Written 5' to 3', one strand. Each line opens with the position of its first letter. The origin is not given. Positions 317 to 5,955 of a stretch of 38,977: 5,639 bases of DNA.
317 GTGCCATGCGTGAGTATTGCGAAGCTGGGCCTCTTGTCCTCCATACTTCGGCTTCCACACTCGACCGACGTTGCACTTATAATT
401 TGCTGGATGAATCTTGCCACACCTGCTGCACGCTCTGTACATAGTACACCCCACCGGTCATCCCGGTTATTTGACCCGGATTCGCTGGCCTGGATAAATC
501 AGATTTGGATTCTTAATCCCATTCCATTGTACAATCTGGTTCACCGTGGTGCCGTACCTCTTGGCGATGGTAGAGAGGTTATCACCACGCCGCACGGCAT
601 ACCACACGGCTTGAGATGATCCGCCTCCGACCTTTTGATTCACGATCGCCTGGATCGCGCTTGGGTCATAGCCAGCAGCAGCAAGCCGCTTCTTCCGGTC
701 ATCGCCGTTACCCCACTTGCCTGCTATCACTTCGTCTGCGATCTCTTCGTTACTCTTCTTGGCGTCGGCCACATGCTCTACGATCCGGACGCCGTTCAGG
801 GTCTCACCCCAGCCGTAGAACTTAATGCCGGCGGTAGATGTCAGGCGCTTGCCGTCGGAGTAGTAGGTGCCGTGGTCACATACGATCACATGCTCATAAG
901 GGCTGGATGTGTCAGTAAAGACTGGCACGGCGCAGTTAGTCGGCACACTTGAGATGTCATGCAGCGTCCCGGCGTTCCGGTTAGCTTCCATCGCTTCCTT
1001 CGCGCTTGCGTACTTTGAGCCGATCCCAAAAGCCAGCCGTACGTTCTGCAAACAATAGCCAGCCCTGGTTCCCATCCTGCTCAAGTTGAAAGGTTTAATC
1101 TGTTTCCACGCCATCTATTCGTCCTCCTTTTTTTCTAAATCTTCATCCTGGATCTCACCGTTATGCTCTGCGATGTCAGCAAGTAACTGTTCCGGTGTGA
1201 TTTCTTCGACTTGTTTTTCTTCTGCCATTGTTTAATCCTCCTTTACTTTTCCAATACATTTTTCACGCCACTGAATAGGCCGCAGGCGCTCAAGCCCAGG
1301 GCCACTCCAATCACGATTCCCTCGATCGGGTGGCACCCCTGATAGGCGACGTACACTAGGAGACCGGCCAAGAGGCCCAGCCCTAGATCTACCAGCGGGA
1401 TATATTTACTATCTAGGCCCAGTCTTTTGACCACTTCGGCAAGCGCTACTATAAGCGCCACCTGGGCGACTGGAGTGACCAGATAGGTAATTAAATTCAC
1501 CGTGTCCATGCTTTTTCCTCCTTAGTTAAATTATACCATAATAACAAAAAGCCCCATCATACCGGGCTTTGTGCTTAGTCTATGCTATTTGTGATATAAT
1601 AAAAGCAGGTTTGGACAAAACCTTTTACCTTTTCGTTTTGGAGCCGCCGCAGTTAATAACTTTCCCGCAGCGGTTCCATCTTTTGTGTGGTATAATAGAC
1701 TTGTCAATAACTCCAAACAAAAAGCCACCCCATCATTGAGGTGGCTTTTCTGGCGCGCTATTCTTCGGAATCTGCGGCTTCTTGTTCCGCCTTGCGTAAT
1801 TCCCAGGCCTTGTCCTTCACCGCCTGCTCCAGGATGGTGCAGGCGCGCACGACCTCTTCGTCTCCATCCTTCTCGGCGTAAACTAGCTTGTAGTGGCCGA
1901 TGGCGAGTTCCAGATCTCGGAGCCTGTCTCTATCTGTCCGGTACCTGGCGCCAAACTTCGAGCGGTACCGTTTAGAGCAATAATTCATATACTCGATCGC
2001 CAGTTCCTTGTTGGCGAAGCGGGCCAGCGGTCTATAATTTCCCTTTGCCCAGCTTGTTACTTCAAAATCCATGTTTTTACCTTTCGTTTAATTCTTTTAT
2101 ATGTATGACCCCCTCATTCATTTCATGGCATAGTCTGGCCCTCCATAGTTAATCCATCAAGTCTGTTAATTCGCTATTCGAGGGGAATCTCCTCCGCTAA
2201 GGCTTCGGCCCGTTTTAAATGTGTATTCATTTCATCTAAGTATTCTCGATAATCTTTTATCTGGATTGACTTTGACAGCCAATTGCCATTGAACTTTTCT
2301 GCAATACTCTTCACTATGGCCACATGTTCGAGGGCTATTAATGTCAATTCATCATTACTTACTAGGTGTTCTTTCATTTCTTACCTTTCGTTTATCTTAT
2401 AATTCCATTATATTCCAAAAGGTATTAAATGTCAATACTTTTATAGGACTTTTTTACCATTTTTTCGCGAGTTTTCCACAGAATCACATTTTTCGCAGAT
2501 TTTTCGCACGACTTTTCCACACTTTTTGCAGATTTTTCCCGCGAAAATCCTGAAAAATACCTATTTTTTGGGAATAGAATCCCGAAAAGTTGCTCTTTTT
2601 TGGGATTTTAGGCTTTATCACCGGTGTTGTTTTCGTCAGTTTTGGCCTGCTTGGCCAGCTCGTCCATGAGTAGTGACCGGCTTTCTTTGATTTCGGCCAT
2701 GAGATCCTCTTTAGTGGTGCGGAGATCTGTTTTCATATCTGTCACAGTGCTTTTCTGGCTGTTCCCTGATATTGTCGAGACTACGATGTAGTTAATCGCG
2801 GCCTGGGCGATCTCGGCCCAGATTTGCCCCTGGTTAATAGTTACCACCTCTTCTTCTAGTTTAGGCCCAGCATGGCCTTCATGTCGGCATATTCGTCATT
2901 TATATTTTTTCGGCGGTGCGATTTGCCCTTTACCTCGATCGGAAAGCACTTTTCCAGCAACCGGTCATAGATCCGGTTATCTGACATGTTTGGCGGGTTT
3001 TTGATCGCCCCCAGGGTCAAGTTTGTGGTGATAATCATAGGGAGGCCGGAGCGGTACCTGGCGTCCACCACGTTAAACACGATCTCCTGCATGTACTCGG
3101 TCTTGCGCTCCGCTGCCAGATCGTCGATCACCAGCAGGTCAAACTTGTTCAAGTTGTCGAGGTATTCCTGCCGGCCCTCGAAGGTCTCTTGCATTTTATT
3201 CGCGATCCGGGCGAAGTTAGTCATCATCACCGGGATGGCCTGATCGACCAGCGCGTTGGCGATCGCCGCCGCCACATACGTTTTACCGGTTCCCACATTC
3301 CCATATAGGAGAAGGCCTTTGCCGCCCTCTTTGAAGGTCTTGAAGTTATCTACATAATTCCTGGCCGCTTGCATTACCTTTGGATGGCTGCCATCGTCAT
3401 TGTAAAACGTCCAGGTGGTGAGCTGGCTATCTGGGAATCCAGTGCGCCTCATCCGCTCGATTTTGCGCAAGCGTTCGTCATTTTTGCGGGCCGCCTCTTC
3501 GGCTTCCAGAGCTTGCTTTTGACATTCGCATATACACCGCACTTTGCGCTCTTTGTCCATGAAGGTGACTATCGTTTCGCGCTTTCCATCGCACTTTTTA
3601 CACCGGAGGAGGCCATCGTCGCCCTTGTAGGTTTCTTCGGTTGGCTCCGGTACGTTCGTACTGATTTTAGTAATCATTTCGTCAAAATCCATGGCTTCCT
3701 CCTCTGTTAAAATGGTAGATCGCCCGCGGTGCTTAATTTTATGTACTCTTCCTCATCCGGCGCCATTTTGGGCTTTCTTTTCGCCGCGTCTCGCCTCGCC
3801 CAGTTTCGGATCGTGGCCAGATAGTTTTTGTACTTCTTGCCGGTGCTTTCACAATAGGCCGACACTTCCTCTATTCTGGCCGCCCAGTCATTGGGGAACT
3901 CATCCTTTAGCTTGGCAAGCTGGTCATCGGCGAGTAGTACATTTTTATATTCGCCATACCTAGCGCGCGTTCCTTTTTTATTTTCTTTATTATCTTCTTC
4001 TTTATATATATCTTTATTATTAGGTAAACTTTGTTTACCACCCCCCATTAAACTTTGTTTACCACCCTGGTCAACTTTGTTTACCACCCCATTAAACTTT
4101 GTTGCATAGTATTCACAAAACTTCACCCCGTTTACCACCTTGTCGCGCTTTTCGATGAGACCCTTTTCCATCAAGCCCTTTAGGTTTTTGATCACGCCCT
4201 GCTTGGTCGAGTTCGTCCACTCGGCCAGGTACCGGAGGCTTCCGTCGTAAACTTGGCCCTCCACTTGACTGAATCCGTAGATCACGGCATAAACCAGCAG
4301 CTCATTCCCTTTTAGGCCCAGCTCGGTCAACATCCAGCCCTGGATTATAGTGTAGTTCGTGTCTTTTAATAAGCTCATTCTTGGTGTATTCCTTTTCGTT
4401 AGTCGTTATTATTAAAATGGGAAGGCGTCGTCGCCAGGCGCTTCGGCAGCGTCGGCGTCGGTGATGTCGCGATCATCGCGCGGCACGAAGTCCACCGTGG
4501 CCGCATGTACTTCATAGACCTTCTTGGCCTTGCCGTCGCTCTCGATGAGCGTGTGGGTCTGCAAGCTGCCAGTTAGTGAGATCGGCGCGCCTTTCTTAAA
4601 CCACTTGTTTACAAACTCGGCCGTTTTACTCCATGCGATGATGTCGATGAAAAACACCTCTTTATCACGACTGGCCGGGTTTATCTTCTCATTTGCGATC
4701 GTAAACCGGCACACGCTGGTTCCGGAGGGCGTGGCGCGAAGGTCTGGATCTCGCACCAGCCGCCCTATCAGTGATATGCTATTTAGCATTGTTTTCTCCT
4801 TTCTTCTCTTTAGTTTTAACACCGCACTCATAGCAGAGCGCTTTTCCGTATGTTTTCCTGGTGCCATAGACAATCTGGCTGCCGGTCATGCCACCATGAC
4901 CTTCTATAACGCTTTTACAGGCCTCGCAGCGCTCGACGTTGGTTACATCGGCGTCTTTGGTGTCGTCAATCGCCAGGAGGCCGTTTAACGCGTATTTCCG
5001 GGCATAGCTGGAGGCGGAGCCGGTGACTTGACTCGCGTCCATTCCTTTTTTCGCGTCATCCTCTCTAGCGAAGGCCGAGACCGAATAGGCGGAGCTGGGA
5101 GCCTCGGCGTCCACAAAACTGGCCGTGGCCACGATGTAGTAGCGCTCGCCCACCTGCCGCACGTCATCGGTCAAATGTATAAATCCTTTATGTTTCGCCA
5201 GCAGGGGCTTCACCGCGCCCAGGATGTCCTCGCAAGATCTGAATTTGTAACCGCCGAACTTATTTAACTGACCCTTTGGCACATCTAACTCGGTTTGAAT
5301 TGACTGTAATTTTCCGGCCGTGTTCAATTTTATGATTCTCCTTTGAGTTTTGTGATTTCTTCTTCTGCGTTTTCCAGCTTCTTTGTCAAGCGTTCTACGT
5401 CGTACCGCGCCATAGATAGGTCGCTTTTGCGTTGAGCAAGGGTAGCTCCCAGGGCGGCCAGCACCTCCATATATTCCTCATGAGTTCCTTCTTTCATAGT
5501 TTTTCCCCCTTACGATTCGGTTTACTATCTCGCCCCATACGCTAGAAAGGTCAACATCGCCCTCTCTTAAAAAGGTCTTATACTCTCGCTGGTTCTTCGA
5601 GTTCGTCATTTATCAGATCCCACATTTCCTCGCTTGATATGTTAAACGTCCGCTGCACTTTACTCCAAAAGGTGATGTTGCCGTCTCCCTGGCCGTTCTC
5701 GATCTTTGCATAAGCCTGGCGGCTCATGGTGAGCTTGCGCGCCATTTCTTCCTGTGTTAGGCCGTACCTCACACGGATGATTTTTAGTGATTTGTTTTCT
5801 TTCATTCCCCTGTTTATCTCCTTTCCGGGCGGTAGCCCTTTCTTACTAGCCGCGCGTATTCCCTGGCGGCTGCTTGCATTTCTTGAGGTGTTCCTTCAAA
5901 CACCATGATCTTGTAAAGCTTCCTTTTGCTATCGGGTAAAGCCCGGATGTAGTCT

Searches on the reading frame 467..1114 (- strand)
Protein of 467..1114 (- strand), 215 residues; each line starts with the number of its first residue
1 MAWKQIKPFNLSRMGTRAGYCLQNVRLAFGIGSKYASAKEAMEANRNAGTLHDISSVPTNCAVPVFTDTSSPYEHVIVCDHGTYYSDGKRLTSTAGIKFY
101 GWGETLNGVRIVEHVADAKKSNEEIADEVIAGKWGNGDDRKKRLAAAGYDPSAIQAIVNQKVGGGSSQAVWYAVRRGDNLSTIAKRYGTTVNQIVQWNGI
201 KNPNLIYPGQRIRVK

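Call 19: search_protein_families(library=phrogs, proteins=[window:467-1114:-], max_evalue=0.0001)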
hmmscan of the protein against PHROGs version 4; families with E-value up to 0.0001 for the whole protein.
window:467-1114:- (215 aa): 15 families
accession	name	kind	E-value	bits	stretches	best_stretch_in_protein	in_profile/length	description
phrog_7698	-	lysis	9.1e-21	75.9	1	46-163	199-315/316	endolysin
phrog_291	-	lysis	2.9e-15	57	1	127-214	382-474/509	endolysin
phrog_4602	-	other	5.8e-13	50.2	1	167-214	32-79/220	transglycosylase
phrog_16241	-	lysis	9.3e-12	46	1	116-166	140-190/290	endolysin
phrog_380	-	lysis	5.2e-10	39.8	1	168-214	182-234/309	endolysin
phrog_2742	-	lysis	1.3e-09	39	1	160-215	254-311/318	endolysin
phrog_7348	-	lysis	2.7e-08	32.2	1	166-214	2101-2149/2564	endolysin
phrog_13545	-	unknown function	3.6e-07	30.7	1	172-214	275-317/323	-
phrog_12298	-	moron, auxiliary metabolic gene and host takeover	1.5e-06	29.2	0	14-85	13-86/156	membrane associated protein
phrog_5182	-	lysis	3.6e-06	27.8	1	127-210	163-258/321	endolysin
phrog_20780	-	unknown function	4.9e-06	27.7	1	167-212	70-115/117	-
phrog_3861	-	lysis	5e-06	26.7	1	111-162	187-235/455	amidase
phrog_9611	-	lysis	1.5e-05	25.8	1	170-215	182-224/246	endolysin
phrog_28394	-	unknown function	1.8e-05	25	1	171-214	68-111/303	-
phrog_1274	-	lysis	5.5e-05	24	0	168-207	22-61/70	lysM motif protein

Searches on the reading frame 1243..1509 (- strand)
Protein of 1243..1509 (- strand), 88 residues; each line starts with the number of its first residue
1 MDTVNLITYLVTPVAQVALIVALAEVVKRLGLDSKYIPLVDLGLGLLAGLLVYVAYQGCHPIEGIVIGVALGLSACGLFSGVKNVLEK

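Call 19: search_protein_families(library=phrogs, proteins=[window:1243-1509:-], max_evalue=0.0001)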
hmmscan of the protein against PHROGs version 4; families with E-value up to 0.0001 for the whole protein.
window:1243-1509:- (88 aa): 2 families
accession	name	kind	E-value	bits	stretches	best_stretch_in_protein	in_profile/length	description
phrog_1299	-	lysis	1.9e-20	73.5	1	11-85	8-83/100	holin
phrog_1129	-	lysis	1.5e-06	29.1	1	15-88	13-83/86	holin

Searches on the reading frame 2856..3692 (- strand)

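Call 19: search_protein_families(library=phrogs, proteins=[window:2856-3692:-], max_evalue=0.0001)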
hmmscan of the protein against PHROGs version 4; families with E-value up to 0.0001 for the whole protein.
window:2856-3692:- (278 aa): 9 families
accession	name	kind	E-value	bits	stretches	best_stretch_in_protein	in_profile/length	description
phrog_50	-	DNA, RNA and nucleotide metabolism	4.7e-60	205.2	1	18-273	265-523/570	DnaC-like helicase loader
phrog_3277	-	DNA, RNA and nucleotide metabolism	3.5e-37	128.8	1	122-267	8-160/168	DnaC-like helicase loader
phrog_27475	-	unknown function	1e-08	35.1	1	58-262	383-585/599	-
phrog_26922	-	DNA, RNA and nucleotide metabolism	1.5e-08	36.1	1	182-252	10-77/92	DnaC-like helicase loader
phrog_10401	-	other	4e-06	26.8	1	81-165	417-498/667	ATPase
phrog_15321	-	unknown function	8e-06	27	1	181-250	5-77/93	-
phrog_2376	-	other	9.9e-06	26.1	1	110-166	61-116/363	ATPase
phrog_168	-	DNA, RNA and nucleotide metabolism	1.3e-05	26.1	1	116-228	32-142/314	clamp loader of DNA polymerase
phrog_11838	-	DNA, RNA and nucleotide metabolism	9.7e-05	22.7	0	117-226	33-140/420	clamp loader of DNA polymerase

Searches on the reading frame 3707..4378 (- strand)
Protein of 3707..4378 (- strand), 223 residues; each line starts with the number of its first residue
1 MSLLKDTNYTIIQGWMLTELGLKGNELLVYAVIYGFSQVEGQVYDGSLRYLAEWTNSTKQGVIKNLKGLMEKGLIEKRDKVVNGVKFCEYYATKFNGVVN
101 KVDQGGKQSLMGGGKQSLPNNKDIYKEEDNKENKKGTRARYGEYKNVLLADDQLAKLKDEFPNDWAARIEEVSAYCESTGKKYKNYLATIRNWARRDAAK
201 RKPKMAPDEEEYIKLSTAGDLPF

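Call 19: search_protein_families(library=phrogs, proteins=[window:3707-4378:-], max_evalue=0.0001)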
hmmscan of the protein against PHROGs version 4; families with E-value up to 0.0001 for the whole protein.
window:3707-4378:- (223 aa): 7 families
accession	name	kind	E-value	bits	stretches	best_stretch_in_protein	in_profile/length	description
phrog_6969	-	unknown function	1.4e-33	117.5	1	5-202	2-199/216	-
phrog_270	-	DNA, RNA and nucleotide metabolism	8.2e-10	39.6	1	3-142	26-167/383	replication initiation protein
phrog_8489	-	DNA, RNA and nucleotide metabolism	1.5e-08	36.1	1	120-202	152-241/296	DnaD-like helicase loader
phrog_4880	-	DNA, RNA and nucleotide metabolism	2.2e-08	34.8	1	115-200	151-246/304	replisome organizer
phrog_13246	-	DNA, RNA and nucleotide metabolism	8e-07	29.9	1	118-207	139-227/250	replisome organizer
phrog_186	-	DNA, RNA and nucleotide metabolism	8.8e-07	29.9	1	5-194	18-231/308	DnaD-like helicase loader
phrog_678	-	DNA, RNA and nucleotide metabolism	2.7e-06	28.2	1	26-157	75-227/346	replication initiation O-like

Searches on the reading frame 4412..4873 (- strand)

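Call 19: search_protein_families(library=phrogs, proteins=[window:4412-4873:-], max_evalue=0.0001)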
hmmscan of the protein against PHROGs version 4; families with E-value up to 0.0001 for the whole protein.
window:4412-4873:- (153 aa): 3 families
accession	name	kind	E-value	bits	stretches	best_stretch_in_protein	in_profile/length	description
phrog_44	-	DNA, RNA and nucleotide metabolism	6.7e-29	102.5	1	14-132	71-192/271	single strand DNA binding protein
phrog_25370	-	unknown function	6.1e-10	39.6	1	29-60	1-32/48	-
phrog_12631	-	DNA, RNA and nucleotide metabolism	1.5e-06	29.3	1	23-59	23-59/78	single strand DNA binding protein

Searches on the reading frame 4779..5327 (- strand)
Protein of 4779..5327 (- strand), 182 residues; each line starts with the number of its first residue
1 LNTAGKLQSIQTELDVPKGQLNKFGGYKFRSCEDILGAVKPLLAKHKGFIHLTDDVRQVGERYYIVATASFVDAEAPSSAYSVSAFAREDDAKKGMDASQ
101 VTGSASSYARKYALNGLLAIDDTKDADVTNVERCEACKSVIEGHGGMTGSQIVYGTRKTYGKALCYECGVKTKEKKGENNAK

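Call 19: search_protein_families(library=phrogs, proteins=[window:4779-5327:-], max_evalue=0.0001)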
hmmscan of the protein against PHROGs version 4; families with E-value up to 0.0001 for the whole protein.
window:4779-5327:- (182 aa): 3 families
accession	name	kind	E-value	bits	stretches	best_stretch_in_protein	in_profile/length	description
phrog_155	-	DNA, RNA and nucleotide metabolism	6.1e-37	128.8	1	2-130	67-194/308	Erf-like ssDNA annealing protein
phrog_2324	-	DNA, RNA and nucleotide metabolism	1.8e-08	35.2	1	4-129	12-129/193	Erf-like ssDNA annealing protein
phrog_13782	-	unknown function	4.5e-05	24.1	1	68-176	237-337/338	-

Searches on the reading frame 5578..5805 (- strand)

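Call 19: search_protein_families(library=phrogs, proteins=[window:5578-5805:-], max_evalue=0.0001)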
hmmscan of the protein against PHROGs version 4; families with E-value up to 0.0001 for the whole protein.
window:5578-5805:- (75 aa): 6 families
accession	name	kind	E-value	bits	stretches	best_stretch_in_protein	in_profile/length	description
phrog_3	-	transcription regulation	5.5e-11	43.9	1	1-68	87-149/430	transcriptional repressor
phrog_8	-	transcription regulation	5.1e-07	30.5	1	8-60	165-214/346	transcriptional regulator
phrog_955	-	DNA, RNA and nucleotide metabolism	3.3e-06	27.9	1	9-52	31-74/142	HTH DNA binding protein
phrog_7950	-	transcription regulation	2.2e-05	25.4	1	4-36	9-41/68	transcriptional repressor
phrog_2328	-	transcription regulation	5.3e-05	24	1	7-59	20-72/128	transcriptional repressor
phrog_38027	-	transcription regulation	7.1e-05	23.9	1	3-64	69-130/143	transcriptional repressor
